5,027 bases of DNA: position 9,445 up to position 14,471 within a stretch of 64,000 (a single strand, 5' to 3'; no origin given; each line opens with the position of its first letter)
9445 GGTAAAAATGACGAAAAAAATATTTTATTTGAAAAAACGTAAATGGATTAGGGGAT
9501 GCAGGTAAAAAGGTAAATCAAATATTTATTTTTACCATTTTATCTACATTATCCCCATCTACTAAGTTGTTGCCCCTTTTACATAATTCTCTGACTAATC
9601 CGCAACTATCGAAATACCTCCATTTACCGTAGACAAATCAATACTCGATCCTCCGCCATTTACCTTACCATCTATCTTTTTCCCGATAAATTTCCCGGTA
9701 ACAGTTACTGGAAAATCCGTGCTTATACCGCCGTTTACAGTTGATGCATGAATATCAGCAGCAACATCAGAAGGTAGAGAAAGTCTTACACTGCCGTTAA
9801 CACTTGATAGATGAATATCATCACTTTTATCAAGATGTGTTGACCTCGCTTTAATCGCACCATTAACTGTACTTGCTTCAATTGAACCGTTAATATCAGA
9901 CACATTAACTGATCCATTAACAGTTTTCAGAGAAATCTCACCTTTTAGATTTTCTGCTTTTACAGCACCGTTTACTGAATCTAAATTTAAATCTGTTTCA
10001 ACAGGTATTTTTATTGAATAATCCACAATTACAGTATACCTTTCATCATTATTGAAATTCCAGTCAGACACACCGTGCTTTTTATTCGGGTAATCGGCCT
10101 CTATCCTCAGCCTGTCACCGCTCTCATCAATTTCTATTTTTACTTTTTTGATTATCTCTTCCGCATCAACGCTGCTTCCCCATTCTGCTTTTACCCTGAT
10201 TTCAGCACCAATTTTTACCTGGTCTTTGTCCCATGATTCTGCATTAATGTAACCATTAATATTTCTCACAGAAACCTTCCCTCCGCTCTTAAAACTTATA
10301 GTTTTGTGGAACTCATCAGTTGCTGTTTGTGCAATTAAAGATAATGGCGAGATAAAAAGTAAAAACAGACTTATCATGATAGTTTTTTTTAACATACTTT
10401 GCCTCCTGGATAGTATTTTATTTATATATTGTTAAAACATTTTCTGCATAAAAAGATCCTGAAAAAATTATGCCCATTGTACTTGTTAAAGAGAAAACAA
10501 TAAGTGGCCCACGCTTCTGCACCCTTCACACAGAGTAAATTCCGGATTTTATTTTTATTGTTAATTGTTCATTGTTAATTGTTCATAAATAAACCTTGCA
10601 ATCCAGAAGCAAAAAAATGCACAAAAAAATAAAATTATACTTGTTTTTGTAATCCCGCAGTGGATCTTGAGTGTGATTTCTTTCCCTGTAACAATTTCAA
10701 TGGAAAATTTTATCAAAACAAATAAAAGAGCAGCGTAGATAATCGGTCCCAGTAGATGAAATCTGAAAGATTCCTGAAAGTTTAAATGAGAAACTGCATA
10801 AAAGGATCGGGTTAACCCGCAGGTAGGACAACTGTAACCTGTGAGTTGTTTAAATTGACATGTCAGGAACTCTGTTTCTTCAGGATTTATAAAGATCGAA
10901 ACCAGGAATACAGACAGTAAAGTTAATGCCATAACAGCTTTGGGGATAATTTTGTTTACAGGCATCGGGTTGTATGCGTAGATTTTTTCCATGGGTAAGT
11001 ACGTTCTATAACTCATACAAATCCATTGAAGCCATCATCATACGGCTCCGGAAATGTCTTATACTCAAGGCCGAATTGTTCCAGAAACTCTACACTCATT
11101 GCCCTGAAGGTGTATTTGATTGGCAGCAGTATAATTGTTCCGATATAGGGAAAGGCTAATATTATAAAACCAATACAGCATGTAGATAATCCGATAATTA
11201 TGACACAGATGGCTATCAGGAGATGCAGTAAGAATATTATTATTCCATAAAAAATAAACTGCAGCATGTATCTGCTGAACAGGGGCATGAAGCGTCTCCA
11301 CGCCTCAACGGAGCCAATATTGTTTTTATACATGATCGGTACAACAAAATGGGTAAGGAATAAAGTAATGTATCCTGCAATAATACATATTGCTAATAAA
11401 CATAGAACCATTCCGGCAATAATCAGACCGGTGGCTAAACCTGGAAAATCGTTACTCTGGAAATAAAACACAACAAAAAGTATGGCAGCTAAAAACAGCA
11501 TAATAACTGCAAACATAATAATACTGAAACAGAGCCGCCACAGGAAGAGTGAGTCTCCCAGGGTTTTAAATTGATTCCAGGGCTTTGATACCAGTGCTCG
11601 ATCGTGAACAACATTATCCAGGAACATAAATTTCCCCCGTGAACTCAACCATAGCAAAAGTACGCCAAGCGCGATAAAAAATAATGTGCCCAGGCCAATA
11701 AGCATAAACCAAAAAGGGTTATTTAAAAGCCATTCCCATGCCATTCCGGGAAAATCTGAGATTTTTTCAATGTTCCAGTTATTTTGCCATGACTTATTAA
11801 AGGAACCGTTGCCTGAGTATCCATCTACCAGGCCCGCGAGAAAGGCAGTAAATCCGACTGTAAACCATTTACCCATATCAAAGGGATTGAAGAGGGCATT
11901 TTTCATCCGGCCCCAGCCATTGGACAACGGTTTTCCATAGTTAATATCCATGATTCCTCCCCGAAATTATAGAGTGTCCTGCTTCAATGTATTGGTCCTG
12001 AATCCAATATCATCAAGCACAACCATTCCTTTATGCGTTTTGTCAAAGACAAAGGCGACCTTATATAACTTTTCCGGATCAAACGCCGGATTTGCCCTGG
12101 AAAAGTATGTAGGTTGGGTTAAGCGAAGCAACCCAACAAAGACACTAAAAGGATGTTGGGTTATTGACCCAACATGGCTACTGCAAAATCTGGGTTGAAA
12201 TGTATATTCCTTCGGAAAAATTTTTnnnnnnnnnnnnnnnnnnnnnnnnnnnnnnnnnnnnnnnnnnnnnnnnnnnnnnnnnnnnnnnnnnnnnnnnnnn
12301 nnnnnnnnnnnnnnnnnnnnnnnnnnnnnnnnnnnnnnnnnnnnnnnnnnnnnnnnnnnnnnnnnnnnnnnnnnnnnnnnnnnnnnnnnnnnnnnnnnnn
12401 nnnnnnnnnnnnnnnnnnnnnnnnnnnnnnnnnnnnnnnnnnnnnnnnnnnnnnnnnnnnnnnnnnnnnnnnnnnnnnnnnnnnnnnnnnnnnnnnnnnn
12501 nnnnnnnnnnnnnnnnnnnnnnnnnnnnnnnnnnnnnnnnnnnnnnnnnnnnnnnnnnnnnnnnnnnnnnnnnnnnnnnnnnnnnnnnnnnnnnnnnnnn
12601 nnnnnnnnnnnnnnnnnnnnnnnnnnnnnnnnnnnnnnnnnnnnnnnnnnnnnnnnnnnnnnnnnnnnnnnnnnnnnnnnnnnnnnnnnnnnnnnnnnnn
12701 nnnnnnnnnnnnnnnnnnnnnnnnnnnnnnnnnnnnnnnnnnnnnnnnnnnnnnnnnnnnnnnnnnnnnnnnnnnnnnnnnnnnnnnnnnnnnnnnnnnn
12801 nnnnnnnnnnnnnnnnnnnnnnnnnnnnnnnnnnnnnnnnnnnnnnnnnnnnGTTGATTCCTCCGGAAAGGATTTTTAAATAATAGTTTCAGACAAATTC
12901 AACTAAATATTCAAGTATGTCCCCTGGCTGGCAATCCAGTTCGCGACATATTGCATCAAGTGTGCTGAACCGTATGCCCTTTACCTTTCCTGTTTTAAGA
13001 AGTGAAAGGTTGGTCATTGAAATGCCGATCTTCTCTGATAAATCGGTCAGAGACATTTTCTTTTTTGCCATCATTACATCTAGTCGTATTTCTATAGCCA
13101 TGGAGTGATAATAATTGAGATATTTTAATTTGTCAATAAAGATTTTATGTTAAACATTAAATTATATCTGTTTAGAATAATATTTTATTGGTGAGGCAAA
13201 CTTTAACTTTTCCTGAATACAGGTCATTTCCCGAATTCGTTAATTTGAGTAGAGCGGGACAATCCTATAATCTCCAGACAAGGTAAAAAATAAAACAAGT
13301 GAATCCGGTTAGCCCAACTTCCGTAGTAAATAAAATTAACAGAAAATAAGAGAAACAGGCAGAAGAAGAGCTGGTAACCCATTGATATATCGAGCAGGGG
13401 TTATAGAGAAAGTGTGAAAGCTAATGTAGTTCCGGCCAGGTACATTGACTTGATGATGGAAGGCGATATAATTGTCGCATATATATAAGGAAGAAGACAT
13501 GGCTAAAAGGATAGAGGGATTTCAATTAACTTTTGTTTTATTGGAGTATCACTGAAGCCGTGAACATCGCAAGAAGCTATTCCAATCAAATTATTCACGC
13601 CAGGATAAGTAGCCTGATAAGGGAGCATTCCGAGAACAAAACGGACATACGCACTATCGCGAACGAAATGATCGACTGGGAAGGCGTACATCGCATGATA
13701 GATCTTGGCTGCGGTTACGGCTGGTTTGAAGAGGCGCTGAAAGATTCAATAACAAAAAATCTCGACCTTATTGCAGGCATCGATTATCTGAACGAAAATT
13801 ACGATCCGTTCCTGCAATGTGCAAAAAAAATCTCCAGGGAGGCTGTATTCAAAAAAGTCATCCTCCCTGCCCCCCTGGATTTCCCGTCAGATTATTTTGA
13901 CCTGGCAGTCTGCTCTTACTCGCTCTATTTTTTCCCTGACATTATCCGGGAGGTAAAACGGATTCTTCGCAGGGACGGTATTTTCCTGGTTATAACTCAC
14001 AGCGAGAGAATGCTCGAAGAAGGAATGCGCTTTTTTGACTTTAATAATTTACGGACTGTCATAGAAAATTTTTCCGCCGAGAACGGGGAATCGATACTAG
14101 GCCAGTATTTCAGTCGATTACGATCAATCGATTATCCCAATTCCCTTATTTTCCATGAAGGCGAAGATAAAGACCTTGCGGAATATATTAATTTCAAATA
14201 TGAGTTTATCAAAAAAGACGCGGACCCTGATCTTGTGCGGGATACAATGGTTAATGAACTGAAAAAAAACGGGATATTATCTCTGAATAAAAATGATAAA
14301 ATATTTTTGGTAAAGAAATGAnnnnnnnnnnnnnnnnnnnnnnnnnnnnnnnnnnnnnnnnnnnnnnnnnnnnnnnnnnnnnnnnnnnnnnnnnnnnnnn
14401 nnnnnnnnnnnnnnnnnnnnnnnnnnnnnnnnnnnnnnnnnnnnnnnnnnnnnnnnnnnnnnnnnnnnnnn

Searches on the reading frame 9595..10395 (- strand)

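Call 24: search_protein_families(library=pfam, proteins=[window:9595-10395:-], max_evalue=0.00001)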
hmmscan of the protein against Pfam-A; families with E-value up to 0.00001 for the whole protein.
window:9595-10395:- (266 aa): 1 family
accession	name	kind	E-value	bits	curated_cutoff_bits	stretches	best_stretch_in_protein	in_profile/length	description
PF13349.12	DUF4097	-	3.3e-08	33.6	22.9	1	135-263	119-246/247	Toastrack DUF4097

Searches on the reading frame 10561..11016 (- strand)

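Call 24: search_protein_families(library=pfam, proteins=[window:10561-11016:-], max_evalue=0.00001)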
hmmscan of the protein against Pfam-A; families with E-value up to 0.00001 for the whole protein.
window:10561-11016:- (151 aa): 1 family
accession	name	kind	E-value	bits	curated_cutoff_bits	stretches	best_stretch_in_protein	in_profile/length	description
PF10825.13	DUF2752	-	4.9e-18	65.4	27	1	53-100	1-48/49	Protein of unknown function (DUF2752)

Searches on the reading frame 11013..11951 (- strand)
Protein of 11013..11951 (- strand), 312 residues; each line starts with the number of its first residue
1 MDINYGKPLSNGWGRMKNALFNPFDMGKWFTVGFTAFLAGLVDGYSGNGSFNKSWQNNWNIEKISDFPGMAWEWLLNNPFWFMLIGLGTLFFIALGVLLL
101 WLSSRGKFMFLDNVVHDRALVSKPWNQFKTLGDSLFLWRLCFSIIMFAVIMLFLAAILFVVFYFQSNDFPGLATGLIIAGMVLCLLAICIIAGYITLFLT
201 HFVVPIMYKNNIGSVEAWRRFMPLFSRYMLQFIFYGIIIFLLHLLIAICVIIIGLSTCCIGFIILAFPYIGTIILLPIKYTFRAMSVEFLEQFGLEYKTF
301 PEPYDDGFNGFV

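Call 24: search_protein_families(library=pfam, proteins=[window:11013-11951:-], max_evalue=0.00001)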
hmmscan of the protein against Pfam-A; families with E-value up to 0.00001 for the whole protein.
window:11013-11951:- (312 aa): 1 family
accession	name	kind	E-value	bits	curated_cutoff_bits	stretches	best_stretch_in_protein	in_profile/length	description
PF24400.1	DUF7544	-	6.9e-31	108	27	1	13-274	11-244/302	Family of unknown function (DUF7544)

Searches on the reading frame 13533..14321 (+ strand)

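Call 24: search_protein_families(library=pfam, proteins=[window:13533-14321:+], max_evalue=0.00001)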
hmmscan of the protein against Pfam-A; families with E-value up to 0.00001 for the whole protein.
window:13533-14321:+ (262 aa): 4 families
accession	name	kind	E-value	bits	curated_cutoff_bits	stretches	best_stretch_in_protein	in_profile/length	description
PF13489.12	Methyltransf_23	-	1.9e-09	37.9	27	1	53-166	24-133/164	Methyltransferase domain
PF08241.18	Methyltransf_11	-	1.3e-08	35.8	21.2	1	57-153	2-95/95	Methyltransferase domain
PF13847.12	Methyltransf_31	-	2.7e-07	30.8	27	1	54-163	6-114/145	Methyltransferase domain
PF13649.12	Methyltransf_25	-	7.2e-06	27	27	0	56-149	2-97/97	Methyltransferase domain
